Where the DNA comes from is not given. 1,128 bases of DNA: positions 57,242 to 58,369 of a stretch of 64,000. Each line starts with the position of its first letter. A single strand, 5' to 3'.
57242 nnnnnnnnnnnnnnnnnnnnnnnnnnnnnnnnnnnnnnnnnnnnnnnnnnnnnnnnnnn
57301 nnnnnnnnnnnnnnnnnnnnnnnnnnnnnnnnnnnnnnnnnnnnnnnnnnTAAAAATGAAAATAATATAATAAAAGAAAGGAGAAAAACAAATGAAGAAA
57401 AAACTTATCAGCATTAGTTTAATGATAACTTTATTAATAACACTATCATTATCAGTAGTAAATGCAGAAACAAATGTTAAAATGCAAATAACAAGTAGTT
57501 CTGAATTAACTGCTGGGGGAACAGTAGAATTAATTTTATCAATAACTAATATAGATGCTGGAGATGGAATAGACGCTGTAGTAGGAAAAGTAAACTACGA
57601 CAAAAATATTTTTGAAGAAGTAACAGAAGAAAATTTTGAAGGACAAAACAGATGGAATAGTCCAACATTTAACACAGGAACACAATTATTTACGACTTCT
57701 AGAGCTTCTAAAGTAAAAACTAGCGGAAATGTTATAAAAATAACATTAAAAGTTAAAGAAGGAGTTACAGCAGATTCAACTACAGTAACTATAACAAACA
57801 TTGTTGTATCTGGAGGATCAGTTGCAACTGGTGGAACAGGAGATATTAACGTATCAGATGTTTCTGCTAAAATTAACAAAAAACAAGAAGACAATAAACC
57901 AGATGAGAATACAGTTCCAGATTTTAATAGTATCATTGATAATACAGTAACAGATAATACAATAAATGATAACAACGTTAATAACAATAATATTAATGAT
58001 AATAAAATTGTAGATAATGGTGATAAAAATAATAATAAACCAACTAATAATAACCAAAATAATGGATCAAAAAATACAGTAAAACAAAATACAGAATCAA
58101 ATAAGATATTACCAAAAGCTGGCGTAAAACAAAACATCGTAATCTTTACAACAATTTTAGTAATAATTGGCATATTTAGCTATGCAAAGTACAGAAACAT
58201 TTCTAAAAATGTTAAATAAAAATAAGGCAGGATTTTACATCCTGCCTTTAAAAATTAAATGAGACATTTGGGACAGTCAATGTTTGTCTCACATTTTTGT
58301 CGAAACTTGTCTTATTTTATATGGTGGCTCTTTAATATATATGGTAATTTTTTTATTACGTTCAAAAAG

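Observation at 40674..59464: Non-cellulosomal cohesin-dockerin display module: a 5.5k-aa adhesin with a dockerin, followed by two sortase-anchored cohesin-like proteins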

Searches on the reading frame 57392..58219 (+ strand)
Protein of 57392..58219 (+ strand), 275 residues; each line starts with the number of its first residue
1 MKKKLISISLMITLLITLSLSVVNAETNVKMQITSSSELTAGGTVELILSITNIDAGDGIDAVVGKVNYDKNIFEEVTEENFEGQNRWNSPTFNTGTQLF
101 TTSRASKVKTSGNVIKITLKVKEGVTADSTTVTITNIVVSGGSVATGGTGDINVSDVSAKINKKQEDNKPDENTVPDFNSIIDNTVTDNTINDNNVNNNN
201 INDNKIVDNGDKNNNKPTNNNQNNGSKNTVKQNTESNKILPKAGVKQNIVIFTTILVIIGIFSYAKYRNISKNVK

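Call 9: search_protein_families(library=pfam, proteins=[window:57392-58219:+], max_evalue=1)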
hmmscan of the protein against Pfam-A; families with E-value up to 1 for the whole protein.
window:57392-58219:+ (275 aa): 1 family
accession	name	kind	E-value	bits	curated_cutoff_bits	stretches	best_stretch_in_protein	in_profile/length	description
PF00963.24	Cohesin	-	1.5e-07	32.2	24.1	1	29-143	1-123/139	Cohesin domain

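Call 10: search_protein_families(library=ncbifam, proteins=[window:57392-58219:+], max_evalue=0.1)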
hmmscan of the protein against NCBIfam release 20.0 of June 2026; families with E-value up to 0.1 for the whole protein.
window:57392-58219:+ (275 aa): 1 family
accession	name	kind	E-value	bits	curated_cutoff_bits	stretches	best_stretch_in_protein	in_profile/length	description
NF053819.1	EF0750_LPXTG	subfamily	0.0006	20.3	47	1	214-267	47-102/105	EF2685/EF0750 family sortase-dependent surface protein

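Call 11: search_solved_structures(query=window:57392-58219:+, max_evalue=1, show_alignments=2)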
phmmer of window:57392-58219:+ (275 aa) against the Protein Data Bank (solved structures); distinct sequences matched with E-value up to 1: 0.

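Call 14: find_homologous_proteins(query=window:57392-58219:+)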
Query window:57392-58219:+ (275 aa): 53 proteins with E <= 0.001 among 2251 candidates.
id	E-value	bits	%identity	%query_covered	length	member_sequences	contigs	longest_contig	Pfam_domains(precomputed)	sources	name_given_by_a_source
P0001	8.3e-161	551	100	100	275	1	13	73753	PF00963.25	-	-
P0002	2.2e-57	213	59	55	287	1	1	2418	PF00963.25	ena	-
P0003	2.4e-54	203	60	55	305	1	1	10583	PF00963.25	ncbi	-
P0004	1.7e-43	167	46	67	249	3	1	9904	PF00963.25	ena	-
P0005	4.5e-40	156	50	48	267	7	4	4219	-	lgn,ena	-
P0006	8.4e-40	155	37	96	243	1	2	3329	-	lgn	-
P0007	1.9e-39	154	52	60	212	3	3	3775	-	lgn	-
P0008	3.2e-39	153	52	60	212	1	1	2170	-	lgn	-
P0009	2.9e-38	150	51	60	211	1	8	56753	-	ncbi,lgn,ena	-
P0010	3.3e-38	150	50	60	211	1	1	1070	PF00963.25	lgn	-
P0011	3.8e-38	150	40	98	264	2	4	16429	-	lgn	-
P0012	4.1e-38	149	50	60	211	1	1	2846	PF00963.25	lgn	-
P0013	2.1e-37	147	38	98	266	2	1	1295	-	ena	-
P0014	5.0e-37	146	48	63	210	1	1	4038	-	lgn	-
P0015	2.7e-35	140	37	99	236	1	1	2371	PF00963.25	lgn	-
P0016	8.0e-34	135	46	58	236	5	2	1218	PF00963.25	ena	-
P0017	1.1e-32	132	44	49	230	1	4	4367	PF00963.25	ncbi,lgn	-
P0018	1.3e-27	115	29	97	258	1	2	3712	PF00963.25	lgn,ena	-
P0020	3.5e-24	104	40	59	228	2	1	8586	PF00963.25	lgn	-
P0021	1.1e-21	96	34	84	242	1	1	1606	PF00963.25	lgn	-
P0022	3.9e-16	77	34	84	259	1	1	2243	PF00963.25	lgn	-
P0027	2.9e-12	65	29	100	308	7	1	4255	PF00963.25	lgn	-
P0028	5.1e-12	64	39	19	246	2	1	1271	PF00963.25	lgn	-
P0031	2.9e-8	52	34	62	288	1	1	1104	PF07523.19,PF00963.25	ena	-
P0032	3.8e-8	51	36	62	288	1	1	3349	PF07523.19,PF00963.25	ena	-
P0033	7.0e-8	50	35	62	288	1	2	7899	PF07523.19,PF00963.25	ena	-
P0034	7.7e-8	50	30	98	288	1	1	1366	PF07523.19,PF00963.25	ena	-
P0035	8.4e-8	50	37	52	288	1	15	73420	PF07523.19,PF00963.25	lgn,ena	-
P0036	8.9e-8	50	35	62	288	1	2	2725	PF07523.19,PF00963.25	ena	-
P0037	8.9e-8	50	37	52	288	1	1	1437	PF07523.19,PF00963.25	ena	-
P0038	9.4e-8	50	35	62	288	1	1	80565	PF07523.19,PF00963.25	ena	-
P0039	9.5e-8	50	35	62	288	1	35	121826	PF07523.19,PF00963.25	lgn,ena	-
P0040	1.1e-7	50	37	52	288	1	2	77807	PF07523.19,PF00963.25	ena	-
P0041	1.2e-7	50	35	62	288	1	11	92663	PF07523.19,PF00963.25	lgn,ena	-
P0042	1.2e-7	50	35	62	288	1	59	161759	PF07523.19,PF00963.25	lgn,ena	-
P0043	1.3e-7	50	35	62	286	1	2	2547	PF07523.19,PF00963.25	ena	-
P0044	1.3e-7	50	35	62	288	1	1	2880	PF07523.19,PF00963.25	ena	-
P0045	1.4e-7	49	37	52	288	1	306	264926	PF07523.19,PF00963.25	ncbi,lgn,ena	-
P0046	1.4e-7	49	37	52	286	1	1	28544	PF07523.19,PF00963.25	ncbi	ncbi:MAG: cohesin domain-containing protein [Clostridia bacterium]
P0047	1.5e-7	49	37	52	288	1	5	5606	PF07523.19,PF00963.25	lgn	-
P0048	1.7e-7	49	37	52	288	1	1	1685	PF07523.19,PF00963.25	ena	-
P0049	2.6e-7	49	35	62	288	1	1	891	PF07523.19,PF00963.25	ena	-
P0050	3.0e-7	48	34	62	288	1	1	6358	PF07523.19,PF00963.25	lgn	-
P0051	4.3e-7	48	37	52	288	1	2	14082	PF07523.19,PF00963.25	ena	-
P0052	2.8e-6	45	34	62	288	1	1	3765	PF07523.19,PF00963.25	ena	-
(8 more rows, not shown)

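Call 16: find_encoding_contigs(protein=P0009, flank=10000, max_places=3)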
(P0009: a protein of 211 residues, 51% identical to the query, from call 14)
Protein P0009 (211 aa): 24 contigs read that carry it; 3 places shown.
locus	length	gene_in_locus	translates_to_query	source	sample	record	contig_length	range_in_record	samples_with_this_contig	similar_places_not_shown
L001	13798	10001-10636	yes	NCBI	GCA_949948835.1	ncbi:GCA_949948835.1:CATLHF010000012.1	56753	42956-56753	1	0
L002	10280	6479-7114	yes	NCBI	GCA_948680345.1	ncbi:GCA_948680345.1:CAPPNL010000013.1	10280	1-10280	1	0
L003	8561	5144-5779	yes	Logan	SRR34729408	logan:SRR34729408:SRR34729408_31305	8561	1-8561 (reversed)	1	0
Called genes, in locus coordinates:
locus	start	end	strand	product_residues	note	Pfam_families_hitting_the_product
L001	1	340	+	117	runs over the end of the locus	-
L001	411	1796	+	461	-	-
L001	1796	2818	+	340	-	PF02547:Queuosine_synth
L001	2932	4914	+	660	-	PF25390:WD40_RLD, PF13540:RCC1_2, PF00415:RCC1, PF13540:RCC1_2 (weak), PF25390:WD40_RLD, PF00415:RCC1, PF13540:RCC1_2, PF00415:RCC1 (weak), +3 more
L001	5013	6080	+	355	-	PF00988:CPSase_sm_chain, PF00117:GATase, PF07722:Peptidase_C26 (weak)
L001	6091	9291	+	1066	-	PF25596:CPSase_L_D1, PF02786:CPSase_L_D2, PF07478:Dala_Dala_lig_C, PF02787:CPSase_L_D3, PF25596:CPSase_L_D1, PF02655:ATP-grasp_3, PF02786:CPSase_L_D2, PF02222:ATP-grasp, +6 more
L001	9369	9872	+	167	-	PF01863:YgjP-like, PF10263:SprT-like (weak), PF08325:WLM (weak)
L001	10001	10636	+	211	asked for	-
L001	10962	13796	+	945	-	?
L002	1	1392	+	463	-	?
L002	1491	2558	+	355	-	PF00988:CPSase_sm_chain, PF00117:GATase, PF07722:Peptidase_C26 (weak)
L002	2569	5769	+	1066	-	PF25596:CPSase_L_D1, PF02786:CPSase_L_D2, PF07478:Dala_Dala_lig_C, PF02787:CPSase_L_D3, PF25596:CPSase_L_D1, PF02655:ATP-grasp_3, PF02786:CPSase_L_D2, PF02222:ATP-grasp, +6 more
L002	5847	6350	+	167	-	PF01863:YgjP-like, PF10263:SprT-like (weak), PF08325:WLM (weak)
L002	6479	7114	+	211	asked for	-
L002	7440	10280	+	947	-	?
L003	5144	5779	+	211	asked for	-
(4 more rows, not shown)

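Call 17: find_encoding_contigs(protein=P0003, flank=10000, max_places=3)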
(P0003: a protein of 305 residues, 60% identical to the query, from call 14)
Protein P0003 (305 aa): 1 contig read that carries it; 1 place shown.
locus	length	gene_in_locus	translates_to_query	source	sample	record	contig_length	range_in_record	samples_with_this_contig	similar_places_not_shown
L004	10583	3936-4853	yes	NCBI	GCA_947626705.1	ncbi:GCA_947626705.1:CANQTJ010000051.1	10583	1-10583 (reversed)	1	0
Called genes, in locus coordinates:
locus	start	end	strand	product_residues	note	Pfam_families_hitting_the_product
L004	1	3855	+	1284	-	?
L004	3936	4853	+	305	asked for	PF00963:Cohesin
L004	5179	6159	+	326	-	PF01699:Na_Ca_ex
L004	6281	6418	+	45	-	PF00301:Rubredoxin, PF21349:RUBY_RBDX (weak)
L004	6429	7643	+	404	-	PF00753:Lactamase_B, PF19583:ODP, PF12706:Lactamase_B_2 (weak), PF12724:Flavodoxin_5 (weak)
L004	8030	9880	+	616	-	PF00501:AMP-binding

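Call 25: find_related_loci(query=A2, collection=genome_contigs, flank=10000)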
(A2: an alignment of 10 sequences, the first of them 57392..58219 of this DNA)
Query A2 (275 aa) in genome_contigs; peptide patterns used: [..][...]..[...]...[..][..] (x = any residue, [..] = any of these).
78 stretches matched a pattern; 11 encode a relative of the query (tblastn E <= 1e-3); 11 distinct loci.
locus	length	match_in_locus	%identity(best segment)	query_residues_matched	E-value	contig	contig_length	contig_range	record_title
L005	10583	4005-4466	60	23-173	2e-52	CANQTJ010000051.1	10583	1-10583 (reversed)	MAG: uncultured Clostridia bacterium isolate Lapin-012__bin13 genome assembly, contig: Lapin-012__NODE_6934_length_10583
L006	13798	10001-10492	51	1-164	1e-41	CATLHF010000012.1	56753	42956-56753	MAG TPA_asm: uncultured Clostridia bacterium isolate MGG05278_1680015474 genome assembly, contig: ERR3199550_667, whole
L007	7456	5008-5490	44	1-163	3e-38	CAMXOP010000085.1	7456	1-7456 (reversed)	MAG TPA_asm: uncultured Clostridiaceae bacterium isolate SRR14920970_bin.18_metawrap_v1.3_MAG genome assembly, contig: N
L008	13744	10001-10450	47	38-193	2e-37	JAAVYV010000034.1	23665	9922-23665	MAG: Clostridia bacterium isolate ABMPRH_51_2 k141_649467, whole genome shotgun sequence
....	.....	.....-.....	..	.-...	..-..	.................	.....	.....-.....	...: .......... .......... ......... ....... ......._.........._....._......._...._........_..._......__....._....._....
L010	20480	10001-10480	45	3-166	2e-35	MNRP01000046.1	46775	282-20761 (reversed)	MAG: Clostridium sp. 26_22 Ley3_66761_scaffold_1432, whole genome shotgun sequence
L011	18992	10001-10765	34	1-275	1e-33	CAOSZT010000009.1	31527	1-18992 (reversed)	MAG TPA_asm: uncultured Clostridia bacterium isolate MGBC107341 genome assembly, contig: MGBC107341.9, whole genome shot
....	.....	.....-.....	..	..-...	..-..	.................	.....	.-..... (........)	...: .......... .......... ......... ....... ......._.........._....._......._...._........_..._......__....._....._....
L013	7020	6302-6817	39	1-165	3e-30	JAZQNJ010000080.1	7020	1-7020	MAG: Treponema sp. isolate T1900045246_TH20190016.MAGScoT_cleanbin_000046 SGB_5637_k141_1845983, whole genome shotgun se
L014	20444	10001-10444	39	23-166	1e-29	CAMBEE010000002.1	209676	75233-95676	MAG: uncultured Clostridium sp. isolate SRR17382094_bin.19_metaWRAP_v1.3_MAG genome assembly, contig: ERZ10544646.21, wh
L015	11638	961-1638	42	1-275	7e-23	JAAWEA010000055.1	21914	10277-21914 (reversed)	MAG: Clostridia bacterium isolate ABMPRH_61_1 k141_1104516, whole genome shotgun sequence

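Call 28: find_encoding_contigs(protein=P0001, flank=10000, max_places=6)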
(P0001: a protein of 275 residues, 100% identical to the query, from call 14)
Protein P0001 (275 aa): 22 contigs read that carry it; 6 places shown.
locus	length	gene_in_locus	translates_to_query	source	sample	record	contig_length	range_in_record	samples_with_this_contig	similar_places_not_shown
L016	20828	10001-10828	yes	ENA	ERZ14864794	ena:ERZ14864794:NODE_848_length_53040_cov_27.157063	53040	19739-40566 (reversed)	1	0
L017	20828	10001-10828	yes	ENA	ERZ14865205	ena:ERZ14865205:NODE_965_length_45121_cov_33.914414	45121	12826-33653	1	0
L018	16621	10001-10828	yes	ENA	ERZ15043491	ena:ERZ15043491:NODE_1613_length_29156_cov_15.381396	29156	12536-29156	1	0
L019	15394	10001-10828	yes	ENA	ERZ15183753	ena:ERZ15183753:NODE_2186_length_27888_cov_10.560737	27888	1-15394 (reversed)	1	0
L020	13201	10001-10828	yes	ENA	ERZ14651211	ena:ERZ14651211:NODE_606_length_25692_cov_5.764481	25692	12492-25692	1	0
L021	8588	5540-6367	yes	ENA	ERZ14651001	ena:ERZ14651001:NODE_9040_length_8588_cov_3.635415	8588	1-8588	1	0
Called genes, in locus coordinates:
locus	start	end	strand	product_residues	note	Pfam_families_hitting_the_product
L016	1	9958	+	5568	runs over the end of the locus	PF17802:SpaA, PF00404:Dockerin_1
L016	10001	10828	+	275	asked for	PF00963:Cohesin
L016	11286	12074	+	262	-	PF00963:Cohesin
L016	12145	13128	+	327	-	PF01699:Na_Ca_ex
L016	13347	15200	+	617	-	PF00501:AMP-binding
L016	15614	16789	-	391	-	PF14659:Phage_int_SAM_3, PF00589:Phage_integrase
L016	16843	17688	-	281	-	PF13365:Trypsin_2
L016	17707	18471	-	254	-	PF19553:DUF6076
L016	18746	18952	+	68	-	PF12728:HTH_17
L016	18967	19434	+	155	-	PF09681:Phage_rep_org_N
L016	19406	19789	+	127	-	-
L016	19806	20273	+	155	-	PF00308:Bac_DnaA, PF01695:IstB_IS21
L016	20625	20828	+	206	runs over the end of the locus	-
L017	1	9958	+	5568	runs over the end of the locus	PF17802:SpaA, PF00404:Dockerin_1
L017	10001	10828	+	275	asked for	PF00963:Cohesin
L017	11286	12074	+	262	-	PF00963:Cohesin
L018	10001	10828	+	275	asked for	PF00963:Cohesin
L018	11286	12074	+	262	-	PF00963:Cohesin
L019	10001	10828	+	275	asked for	PF00963:Cohesin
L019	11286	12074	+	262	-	PF00963:Cohesin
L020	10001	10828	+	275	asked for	PF00963:Cohesin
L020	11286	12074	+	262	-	PF00963:Cohesin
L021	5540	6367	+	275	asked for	PF00963:Cohesin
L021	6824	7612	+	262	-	PF00963:Cohesin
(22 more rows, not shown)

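Call 54: predict_structure(alignment_id=A1)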
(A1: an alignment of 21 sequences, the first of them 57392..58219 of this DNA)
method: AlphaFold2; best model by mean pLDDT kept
length: 275 residues; sequences in the alignment: 21
mean_pLDDT: 74.4   pTM: 0.54
mean pLDDT of the five models: 74.4, 74.2, 73.1, 72.8, 70.8
residues with pLDDT >= 90: 127; 70-90: 42; 50-70: 33; < 50: 73
segments of 3 or more residues with pLDDT < 50: 21-24, 173-184, 186-191, 196-199, 205-247
pLDDT, mean of each block of 10 residues (from residue 1): 69 71 65 95 98 93 98 98 98 97 97 98 96 98 89 96 78 48 45 49 45 35 34 34 47 75 74 56
secondary structure, 60 per line:
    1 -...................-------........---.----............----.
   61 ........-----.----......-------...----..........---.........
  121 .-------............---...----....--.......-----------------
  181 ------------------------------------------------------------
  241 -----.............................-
elements in order: H2-20 E28-35 E44-55 E60-68 E82-84 E92-94 E99-108 E112-121 E129-140 E151-154 E157-163 H246-274

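Call 57: fold_search(model_id=the predicted structure, library=pdb)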
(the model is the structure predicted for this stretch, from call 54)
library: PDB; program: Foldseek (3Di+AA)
matches with E <= 10: 1997; with E <= 0.001: 8
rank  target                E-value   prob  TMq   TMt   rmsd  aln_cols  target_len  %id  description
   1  4ums                  1.7e-07  1.00  0.36  0.59   3.9       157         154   16  The crystal structure of the seventh ScaB type I cohesin from Pseudobacteroides cellulosolvens (released 2015-05-06)
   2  2vo8                  1.4e-06  1.00  0.41  0.79   2.8       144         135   13  Cohesin module from Clostridium perfringens ATCC13124 family 33 glycoside hydrolase. (released 2008-09-02)
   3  2jh2_C                4.4e-06  1.00  0.39  0.77   2.9       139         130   16  X-ray crystal structure of a cohesin-like module from Clostridium perfringens (released 2007-11-06)
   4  2jh2_A                6.5e-06  1.00  0.39  0.74   3.4       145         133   15  X-ray crystal structure of a cohesin-like module from Clostridium perfringens (released 2007-11-06)
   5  2jh2_B                9.6e-06  1.00  0.39  0.73   3.7       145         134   17  X-ray crystal structure of a cohesin-like module from Clostridium perfringens (released 2007-11-06)
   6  2w1n                  1.5e-05  1.00  0.39  0.46   7.0       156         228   16  cohesin and fibronectin type-III double module construct from the Clostridium perfringens glycoside hydrolase GH84C (released 2009-02-03)
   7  4fl4_K                6.4e-05  1.00  0.32  0.51   6.7       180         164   12  Scaffoldin conformation and dynamics revealed by a ternary complex from the Clostridium thermocellum cellulosome (released 2012-06-27)
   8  1amx                  7.5e-04  1.00  0.28  0.45   6.1       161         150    9  COLLAGEN-BINDING DOMAIN FROM A STAPHYLOCOCCUS AUREUS ADHESIN (released 1998-06-24)
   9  8uy6_B                1.4e-03  0.97  0.20  0.35   9.8       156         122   10  Aquaporin Z with ALFA tag and bound to nanobody (released 2024-09-25)
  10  4ei0_A                2.4e-03  1.00  0.28  0.26   9.6       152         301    6  Crystal structure of a DUF4466 family protein (PARMER_03218) from Parabacteroides merdae ATCC 43184 at 2.00 A resoluti (released 2012-05-30)
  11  1ezv_X                2.6e-03  0.96  0.20  0.35   9.0       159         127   14  STRUCTURE OF THE YEAST CYTOCHROME BC1 COMPLEX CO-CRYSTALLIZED WITH AN ANTIBODY FV-FRAGMENT (released 2001-05-16)
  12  4ei0_B                3.0e-03  1.00  0.28  0.26   9.7       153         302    5  Crystal structure of a DUF4466 family protein (PARMER_03218) from Parabacteroides merdae ATCC 43184 at 2.00 A resoluti (released 2012-05-30)
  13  8xxw_H                4.7e-03  0.92  0.20  0.36  10.6       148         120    9  Fab M2-7 complexed with SARS-Cov2 RBD and human ACE2 (released 2024-06-19)
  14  4udf_11               5.6e-03  0.93  0.19  0.35  10.2       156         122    8  STRUCTURAL BASIS OF HUMAN PARECHOVIRUS NEUTRALIZATION BY HUMAN MONOCLONAL ANTIBODIES (released 2015-07-22)
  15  9kve_D                5.6e-03  0.90  0.20  0.36   9.9       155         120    8  Cryo-EM structure of SARS-CoV-2 prototype spike protein in complex with triple-nAb 4H1, 4A5 and 4C1 (released 2025-08-20)
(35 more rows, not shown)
